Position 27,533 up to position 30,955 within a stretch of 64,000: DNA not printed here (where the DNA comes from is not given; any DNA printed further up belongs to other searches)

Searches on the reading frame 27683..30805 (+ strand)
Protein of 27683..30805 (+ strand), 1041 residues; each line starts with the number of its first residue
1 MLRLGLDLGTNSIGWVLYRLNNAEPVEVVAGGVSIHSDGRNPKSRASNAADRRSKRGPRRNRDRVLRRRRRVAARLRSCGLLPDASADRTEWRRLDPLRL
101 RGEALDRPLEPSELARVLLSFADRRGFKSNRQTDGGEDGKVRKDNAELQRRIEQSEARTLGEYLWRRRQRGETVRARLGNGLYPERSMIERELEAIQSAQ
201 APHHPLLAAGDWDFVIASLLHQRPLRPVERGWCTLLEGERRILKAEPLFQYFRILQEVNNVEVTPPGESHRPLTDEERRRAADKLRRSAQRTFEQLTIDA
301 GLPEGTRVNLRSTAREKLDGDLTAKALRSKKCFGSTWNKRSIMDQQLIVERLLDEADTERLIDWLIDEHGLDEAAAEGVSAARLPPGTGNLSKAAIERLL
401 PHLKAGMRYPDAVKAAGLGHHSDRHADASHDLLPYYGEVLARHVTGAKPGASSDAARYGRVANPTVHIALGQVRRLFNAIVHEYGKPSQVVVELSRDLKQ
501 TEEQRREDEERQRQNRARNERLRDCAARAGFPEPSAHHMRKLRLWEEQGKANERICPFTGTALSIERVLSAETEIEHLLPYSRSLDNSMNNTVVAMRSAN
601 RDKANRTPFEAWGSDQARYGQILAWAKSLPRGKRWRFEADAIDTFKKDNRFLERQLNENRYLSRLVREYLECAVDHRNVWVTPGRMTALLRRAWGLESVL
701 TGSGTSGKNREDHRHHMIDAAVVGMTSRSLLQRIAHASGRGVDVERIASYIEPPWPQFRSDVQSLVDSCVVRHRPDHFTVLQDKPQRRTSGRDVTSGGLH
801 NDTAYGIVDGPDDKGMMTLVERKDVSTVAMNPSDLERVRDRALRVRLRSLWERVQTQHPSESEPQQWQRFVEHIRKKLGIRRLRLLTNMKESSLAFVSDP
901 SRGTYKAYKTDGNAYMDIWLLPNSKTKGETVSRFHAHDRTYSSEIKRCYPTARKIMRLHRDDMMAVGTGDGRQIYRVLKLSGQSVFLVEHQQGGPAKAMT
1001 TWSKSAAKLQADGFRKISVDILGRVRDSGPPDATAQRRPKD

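Call 16: search_protein_families(library=pfam, proteins=[window:27683-30805:+], max_evalue=0.001)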
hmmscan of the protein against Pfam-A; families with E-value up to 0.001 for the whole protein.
window:27683-30805:+ (1041 aa): 3 families
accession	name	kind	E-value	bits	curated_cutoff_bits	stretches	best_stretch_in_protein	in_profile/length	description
PF18541.7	RuvC_III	-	2.1e-19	70.6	26.2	1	648-739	3-120/179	RuvC endonuclease subdomain 3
PF13395.12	HNH_4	-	9.9e-19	67.5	22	1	556-609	1-54/54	HNH endonuclease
PF18470.6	Cas9_a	-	4.2e-10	40.1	26.9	1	231-376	8-151/221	Cas9 alpha-helical lobe domain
